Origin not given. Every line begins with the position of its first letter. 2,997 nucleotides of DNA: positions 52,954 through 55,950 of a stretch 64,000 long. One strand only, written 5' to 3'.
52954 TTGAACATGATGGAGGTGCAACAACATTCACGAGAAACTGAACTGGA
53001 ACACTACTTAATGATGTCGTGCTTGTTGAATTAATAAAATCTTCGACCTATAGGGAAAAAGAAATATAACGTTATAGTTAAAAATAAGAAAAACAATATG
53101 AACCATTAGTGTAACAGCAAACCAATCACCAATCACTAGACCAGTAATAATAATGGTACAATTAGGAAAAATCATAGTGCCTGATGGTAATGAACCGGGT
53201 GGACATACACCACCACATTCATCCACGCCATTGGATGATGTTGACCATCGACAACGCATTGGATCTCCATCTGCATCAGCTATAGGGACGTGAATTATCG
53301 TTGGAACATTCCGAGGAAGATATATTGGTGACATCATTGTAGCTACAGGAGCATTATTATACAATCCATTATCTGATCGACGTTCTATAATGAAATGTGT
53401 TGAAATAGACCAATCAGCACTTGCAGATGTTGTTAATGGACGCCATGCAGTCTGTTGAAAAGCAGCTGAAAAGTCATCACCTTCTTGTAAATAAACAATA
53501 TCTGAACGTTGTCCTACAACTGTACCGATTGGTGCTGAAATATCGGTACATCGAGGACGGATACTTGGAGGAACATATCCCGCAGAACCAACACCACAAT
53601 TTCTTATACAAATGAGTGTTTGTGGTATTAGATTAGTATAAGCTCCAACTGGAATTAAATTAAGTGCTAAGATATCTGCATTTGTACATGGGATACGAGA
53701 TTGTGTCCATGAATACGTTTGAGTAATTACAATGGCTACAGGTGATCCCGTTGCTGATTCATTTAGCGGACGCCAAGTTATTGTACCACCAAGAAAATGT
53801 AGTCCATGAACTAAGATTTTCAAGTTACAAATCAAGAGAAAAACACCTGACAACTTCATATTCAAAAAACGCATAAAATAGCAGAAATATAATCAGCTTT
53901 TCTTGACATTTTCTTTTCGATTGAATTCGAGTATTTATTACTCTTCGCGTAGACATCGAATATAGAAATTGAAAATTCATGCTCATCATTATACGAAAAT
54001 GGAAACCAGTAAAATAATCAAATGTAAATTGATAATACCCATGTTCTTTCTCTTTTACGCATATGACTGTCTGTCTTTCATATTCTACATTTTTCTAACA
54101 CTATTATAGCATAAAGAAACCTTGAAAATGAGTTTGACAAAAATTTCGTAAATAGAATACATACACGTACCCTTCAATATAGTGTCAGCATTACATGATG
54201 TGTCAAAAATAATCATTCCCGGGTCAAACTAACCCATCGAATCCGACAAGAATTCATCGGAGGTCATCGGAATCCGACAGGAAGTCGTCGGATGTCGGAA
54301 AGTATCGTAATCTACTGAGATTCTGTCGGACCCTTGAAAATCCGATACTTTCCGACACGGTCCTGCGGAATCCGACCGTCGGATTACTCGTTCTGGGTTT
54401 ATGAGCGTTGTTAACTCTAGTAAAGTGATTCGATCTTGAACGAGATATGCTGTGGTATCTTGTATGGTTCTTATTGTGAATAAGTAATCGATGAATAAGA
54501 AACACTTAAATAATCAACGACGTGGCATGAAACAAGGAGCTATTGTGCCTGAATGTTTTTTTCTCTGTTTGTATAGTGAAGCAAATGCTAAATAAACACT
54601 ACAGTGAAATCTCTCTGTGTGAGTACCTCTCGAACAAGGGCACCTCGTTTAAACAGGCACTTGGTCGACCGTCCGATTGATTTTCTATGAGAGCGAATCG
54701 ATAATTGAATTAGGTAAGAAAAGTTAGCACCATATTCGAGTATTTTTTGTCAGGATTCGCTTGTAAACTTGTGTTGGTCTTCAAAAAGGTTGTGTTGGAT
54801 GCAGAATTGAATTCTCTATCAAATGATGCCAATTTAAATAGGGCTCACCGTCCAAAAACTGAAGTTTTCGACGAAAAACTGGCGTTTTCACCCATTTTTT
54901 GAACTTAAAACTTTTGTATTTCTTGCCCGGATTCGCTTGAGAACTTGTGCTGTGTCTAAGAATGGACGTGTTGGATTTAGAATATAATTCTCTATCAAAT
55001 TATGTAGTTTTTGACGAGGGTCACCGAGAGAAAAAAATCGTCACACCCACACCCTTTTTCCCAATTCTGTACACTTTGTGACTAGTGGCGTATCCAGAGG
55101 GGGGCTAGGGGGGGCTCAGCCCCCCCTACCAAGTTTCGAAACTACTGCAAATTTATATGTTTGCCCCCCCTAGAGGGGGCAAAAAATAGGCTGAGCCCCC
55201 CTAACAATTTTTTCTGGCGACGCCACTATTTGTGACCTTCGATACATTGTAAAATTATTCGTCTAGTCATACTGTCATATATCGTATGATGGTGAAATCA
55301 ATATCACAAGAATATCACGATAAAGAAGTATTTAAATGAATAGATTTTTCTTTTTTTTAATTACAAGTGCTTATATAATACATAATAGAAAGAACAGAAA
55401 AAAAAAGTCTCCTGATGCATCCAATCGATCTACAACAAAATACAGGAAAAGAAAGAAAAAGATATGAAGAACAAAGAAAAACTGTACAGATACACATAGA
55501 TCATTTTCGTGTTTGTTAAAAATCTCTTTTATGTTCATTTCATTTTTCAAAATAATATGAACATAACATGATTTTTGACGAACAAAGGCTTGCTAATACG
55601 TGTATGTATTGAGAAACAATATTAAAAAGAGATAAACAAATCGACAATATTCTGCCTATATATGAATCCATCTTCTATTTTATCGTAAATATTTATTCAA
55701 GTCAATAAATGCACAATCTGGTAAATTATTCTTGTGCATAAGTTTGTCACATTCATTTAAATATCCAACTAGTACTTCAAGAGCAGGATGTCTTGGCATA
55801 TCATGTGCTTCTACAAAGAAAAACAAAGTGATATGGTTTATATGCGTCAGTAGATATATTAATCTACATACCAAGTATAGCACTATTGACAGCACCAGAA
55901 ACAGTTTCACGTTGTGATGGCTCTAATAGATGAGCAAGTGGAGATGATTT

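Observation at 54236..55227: Composite repeat region: TCCGAC inverted-repeat cluster, duplicated 175-bp unit and a 144-bp GC-rich foldback hairpin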

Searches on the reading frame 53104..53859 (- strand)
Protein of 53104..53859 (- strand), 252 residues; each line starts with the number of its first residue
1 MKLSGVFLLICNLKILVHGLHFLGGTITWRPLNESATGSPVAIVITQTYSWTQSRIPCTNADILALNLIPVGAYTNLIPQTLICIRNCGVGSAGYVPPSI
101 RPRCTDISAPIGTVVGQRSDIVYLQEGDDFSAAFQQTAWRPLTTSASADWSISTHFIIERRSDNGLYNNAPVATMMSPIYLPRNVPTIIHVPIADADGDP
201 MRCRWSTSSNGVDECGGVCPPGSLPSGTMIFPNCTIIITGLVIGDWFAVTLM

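Call 11: find_homologous_proteins(query=window:53104-53859:-)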
Query seq(252 aa) (252 aa): 169 proteins with E <= 0.001 among 775 candidates; the best 120 are listed.
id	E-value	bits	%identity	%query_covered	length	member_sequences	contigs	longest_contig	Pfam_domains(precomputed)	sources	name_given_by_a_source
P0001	1.2e-145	502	85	100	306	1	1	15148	-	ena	-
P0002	3.0e-120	419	74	97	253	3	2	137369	-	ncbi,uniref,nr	ncbi:unnamed protein product [Rotaria sordida]|uniref:Uncharacterized protein n=1 Tax=Rotaria sordid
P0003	5.6e-118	411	74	99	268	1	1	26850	-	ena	-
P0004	3.9e-117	408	74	99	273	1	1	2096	-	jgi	jgi:hypothetical protein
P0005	6.6e-117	408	71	100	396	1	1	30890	-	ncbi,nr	ncbi:unnamed protein product [Rotaria sp. Silwood1]|nr:unnamed protein product [Rotaria sp. Silwood1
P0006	5.4e-113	395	73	96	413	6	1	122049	-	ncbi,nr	ncbi:unnamed protein product [Rotaria sp. Silwood2]|nr:unnamed protein product [Rotaria sp. Silwood2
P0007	2.0e-112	393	71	94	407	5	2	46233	-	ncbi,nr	ncbi:unnamed protein product [Rotaria sp. Silwood1]|nr:unnamed protein product [Rotaria sp. Silwood1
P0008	3.2e-111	389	72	97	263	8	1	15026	-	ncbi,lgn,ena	-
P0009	4.8e-111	388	73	94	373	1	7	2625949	-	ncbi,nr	ncbi:unnamed protein product [Rotaria sp. Silwood2]|nr:unnamed protein product [Rotaria sp. Silwood2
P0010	1.8e-110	386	69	100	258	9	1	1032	-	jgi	jgi:hypothetical protein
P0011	2.6e-110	386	68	98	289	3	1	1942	-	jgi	jgi:hypothetical protein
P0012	3.2e-110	386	71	98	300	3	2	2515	-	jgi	jgi:hypothetical protein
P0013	3.2e-110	386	68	100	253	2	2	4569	-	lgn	-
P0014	3.4e-109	382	71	94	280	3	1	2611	-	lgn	-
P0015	2.6e-108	379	69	100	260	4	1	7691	-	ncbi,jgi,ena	jgi:hypothetical protein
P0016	3.5e-106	372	71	97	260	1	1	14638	-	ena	-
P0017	6.7e-105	368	67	100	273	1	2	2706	-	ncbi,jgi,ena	jgi:hypothetical protein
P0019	4.9e-104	365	65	100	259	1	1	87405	-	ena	-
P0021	7.3e-103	362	68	98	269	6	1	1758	-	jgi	jgi:hypothetical protein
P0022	3.2e-102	359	68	95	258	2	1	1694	-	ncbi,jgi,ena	jgi:hypothetical protein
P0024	1.7e-101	357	67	97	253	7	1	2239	-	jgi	jgi:hypothetical protein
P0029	5.0e-100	352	66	100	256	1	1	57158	-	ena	-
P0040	1.5e-96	341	64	98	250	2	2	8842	-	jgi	jgi:hypothetical protein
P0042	2.2e-96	340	62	100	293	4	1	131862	-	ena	-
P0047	1.0e-95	338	72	83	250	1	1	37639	-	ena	-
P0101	1.2e-79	285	66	79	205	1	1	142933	-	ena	-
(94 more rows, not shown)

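Call 13: find_encoding_contigs(protein=P0001, flank=10000, max_places=6)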
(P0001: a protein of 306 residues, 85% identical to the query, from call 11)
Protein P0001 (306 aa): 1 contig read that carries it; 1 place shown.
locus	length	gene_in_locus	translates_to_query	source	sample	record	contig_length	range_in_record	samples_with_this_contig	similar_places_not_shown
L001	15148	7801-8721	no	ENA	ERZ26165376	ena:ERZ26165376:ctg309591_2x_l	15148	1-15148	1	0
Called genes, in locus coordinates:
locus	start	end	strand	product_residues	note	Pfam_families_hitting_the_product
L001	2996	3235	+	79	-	-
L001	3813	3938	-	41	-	-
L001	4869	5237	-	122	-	-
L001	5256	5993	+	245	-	-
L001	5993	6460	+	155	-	-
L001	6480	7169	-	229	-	-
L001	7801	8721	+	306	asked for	-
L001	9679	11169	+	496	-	-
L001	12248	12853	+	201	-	-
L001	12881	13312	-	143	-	-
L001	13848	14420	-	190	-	-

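Call 38: find_encoding_contigs(protein=P0003, flank=10000, max_places=10)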
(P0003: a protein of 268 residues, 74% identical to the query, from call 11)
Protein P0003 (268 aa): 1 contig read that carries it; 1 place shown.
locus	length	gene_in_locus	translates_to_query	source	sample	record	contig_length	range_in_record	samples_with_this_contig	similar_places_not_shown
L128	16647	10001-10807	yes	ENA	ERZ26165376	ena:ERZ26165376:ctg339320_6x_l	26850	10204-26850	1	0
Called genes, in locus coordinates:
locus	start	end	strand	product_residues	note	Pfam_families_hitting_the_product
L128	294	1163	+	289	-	PF13639:zf-RING_2, PF00097:zf-C3HC4 (weak), PF13445:zf-RING_UBOX (weak), PF13923:zf-C3HC4_2 (weak), PF02176:zf-TRAF (weak)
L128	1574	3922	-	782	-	PF12218:End_N_terminal (faint), PF12708:Pect-lyase_RHGA_epim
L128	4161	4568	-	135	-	-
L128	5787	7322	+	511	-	PF07247:AATase (weak)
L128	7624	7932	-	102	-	-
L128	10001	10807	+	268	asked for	-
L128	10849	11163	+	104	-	-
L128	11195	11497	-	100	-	-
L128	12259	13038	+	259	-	-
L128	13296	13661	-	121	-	-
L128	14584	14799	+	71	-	-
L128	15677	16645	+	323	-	?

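Call 39: find_encoding_contigs(protein=P0002, flank=10000, max_places=10)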
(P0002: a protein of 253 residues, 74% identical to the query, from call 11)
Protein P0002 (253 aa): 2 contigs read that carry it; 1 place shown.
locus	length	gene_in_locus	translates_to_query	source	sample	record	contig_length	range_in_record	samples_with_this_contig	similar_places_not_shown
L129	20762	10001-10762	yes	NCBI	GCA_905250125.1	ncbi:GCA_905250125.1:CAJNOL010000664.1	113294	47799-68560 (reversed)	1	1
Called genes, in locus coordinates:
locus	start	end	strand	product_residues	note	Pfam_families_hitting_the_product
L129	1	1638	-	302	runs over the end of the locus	PF02225:PA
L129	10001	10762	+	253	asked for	-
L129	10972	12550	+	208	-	-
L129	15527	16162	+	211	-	-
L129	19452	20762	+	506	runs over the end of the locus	PF00732:GMC_oxred_N, PF05199:GMC_oxred_C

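Call 48: find_encoding_contigs(protein=P0047, flank=10000, max_places=10)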
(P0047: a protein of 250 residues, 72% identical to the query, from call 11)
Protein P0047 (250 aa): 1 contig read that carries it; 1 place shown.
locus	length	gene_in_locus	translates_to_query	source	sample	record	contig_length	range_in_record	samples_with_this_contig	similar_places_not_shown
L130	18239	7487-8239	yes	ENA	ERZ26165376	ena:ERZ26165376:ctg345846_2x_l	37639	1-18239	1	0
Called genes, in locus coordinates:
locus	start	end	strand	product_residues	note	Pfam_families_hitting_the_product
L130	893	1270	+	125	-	PF12678:zf-rbx1 (weak), PF13639:zf-RING_2, PF13923:zf-C3HC4_2, PF00097:zf-C3HC4 (weak), PF13445:zf-RING_UBOX (weak)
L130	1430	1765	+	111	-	-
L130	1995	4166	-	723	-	PF12218:End_N_terminal (faint), PF12708:Pect-lyase_RHGA_epim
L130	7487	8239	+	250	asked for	-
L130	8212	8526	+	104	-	-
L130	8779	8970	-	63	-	-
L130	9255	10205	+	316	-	-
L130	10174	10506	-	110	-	-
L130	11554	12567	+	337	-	PF00805:Pentapeptide (faint), PF13576:Pentapeptide_3 (faint), PF13599:Pentapeptide_4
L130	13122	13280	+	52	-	-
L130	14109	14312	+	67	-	-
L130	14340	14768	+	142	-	-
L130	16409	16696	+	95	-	-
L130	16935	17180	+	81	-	-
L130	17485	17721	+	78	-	PF13602:ADH_zinc_N_2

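Call 49: find_encoding_contigs(protein=P0019, flank=10000, max_places=10)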
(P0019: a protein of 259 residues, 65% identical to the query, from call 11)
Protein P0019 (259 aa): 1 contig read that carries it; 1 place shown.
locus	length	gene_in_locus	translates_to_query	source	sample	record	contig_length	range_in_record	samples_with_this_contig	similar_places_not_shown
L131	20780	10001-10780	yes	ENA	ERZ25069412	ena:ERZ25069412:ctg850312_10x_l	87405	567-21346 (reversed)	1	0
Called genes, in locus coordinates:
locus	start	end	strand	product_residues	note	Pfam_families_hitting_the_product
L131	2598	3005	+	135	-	-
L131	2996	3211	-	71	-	-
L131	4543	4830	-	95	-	-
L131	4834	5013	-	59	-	-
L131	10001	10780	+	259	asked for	-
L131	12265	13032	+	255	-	-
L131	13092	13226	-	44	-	-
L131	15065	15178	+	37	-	-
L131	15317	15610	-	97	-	-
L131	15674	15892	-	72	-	-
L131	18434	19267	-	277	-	-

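Call 50: find_encoding_contigs(protein=P0042, flank=10000, max_places=10)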
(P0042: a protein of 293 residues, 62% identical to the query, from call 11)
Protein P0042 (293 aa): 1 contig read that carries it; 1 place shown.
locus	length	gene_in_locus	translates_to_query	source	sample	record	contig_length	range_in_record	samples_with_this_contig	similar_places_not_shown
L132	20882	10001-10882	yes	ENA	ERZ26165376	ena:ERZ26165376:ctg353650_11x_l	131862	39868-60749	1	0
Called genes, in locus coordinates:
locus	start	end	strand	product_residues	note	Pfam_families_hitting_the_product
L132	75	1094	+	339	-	-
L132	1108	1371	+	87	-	-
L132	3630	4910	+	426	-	PF01839:FG-GAP (faint), PF13517:FG-GAP_3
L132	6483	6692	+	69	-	-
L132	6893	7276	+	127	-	-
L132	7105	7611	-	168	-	-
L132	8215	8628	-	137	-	-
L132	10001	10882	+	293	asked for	-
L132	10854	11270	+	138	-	-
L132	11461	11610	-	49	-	-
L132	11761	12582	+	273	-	-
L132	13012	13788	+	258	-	-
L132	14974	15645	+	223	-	-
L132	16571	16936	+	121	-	-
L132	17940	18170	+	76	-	-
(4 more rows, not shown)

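Call 59: list_cluster_members(proteins=[P0004, P0010, P0011, P0012, P0015, P0017, P0021, P0022, P0024, P0040])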
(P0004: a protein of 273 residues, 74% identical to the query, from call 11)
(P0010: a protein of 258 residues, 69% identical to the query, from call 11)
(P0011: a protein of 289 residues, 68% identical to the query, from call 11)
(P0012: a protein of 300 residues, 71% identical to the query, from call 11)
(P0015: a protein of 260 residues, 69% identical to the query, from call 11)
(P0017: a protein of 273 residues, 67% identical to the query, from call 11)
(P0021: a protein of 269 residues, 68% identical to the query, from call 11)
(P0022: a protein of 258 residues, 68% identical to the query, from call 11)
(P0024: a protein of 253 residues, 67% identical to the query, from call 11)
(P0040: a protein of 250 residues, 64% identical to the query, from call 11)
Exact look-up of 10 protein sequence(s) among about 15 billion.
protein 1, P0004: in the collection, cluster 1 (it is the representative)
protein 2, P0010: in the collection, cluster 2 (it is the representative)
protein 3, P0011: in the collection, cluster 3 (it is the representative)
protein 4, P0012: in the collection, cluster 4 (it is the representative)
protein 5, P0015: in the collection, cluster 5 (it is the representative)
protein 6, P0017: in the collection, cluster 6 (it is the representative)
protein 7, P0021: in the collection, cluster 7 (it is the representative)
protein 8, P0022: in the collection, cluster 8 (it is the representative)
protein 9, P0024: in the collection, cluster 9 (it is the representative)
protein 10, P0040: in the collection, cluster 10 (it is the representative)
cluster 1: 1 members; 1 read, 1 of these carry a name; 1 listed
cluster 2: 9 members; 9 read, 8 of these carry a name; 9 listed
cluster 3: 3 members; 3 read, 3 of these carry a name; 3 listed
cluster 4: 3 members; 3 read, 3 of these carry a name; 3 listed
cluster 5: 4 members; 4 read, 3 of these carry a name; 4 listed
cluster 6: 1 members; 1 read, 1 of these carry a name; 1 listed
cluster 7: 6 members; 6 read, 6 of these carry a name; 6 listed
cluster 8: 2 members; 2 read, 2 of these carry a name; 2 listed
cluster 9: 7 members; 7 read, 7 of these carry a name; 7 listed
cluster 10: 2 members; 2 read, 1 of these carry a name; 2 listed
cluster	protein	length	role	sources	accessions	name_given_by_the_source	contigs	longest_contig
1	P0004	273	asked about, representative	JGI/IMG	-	hypothetical protein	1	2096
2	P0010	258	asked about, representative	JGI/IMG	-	hypothetical protein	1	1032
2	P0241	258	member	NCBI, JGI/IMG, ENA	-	hypothetical protein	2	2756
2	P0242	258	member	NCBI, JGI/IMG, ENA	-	hypothetical protein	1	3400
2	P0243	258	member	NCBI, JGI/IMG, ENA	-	hypothetical protein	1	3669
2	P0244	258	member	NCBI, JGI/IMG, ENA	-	hypothetical protein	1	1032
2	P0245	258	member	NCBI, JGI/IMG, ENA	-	hypothetical protein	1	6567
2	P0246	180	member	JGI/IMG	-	hypothetical protein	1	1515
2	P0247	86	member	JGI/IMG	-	hypothetical protein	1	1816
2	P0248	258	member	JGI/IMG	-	-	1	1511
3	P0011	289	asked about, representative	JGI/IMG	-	hypothetical protein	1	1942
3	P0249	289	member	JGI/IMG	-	hypothetical protein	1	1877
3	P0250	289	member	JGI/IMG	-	hypothetical protein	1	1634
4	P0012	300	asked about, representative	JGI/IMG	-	hypothetical protein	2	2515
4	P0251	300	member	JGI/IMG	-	hypothetical protein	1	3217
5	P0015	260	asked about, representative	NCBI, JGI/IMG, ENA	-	hypothetical protein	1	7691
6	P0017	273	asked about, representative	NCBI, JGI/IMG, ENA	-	hypothetical protein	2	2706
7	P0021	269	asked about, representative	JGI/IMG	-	hypothetical protein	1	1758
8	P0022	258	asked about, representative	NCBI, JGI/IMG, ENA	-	hypothetical protein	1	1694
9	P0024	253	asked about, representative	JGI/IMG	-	hypothetical protein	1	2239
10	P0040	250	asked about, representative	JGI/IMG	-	hypothetical protein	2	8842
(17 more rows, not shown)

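Call 68: find_encoding_contigs(protein=P0029, flank=10000, max_places=10)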
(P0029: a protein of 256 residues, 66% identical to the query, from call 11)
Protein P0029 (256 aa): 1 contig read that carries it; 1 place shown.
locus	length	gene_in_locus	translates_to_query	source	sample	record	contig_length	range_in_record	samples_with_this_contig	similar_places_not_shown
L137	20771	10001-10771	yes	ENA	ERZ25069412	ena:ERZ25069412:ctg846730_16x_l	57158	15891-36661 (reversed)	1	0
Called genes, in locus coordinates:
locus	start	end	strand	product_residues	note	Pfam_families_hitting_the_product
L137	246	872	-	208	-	-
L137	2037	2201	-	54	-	-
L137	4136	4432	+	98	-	-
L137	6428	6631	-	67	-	-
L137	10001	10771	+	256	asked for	-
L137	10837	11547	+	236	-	-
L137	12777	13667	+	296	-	-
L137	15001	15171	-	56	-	-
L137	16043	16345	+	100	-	-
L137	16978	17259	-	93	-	-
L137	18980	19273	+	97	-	-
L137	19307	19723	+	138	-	-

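Call 69: find_encoding_contigs(protein=P0101, flank=10000, max_places=10)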
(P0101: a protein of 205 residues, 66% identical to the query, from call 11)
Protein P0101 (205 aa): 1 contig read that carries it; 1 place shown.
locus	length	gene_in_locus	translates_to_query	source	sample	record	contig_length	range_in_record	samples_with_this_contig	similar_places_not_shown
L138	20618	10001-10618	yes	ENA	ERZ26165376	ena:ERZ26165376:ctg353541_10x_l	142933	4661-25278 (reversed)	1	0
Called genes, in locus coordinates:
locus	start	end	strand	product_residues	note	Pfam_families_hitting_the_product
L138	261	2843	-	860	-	-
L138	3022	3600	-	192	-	PF26215:HTH_animal (weak)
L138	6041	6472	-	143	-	-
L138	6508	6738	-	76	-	-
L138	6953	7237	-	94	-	PF00209:SNF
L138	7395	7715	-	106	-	PF00209:SNF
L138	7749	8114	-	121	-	PF00209:SNF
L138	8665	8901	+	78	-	-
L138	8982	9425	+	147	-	-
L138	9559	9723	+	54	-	-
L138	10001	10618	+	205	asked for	-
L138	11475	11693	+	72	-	-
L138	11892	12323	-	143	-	-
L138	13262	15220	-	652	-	PF13522:GATase_6, PF13537:GATase_7, PF00733:Asn_synthase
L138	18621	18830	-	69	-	-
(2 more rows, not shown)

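Call 70: find_encoding_contigs(protein=P0016, flank=10000, max_places=10)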
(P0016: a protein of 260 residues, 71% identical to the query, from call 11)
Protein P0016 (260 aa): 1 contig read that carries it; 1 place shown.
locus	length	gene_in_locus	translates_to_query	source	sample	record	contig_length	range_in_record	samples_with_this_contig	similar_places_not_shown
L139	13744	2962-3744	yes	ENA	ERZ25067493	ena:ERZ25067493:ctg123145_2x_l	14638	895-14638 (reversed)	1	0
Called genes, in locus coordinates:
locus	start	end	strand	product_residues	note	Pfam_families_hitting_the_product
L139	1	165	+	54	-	?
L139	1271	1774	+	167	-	-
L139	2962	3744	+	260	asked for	-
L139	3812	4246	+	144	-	-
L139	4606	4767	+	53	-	-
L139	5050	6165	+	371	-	-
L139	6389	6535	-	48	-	-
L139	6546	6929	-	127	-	-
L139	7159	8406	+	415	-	PF00685:Sulfotransfer_1 (weak), PF13469:Sulfotransfer_3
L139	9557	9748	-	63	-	-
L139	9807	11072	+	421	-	PF00685:Sulfotransfer_1 (weak), PF13469:Sulfotransfer_3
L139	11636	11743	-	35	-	-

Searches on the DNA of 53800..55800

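Call 32: search_rna_families(source=window, start=53800, end=55800, threshold=evalue, max_evalue=1)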
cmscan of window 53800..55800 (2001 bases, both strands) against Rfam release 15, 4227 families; matches with E-value up to 1: 1.
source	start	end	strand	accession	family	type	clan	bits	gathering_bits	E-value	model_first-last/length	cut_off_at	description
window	55512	55582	+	RF03986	mir-6095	Gene; miRNA;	-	24.5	100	0.17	1-83/83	no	mir-6095 microRNA precursor family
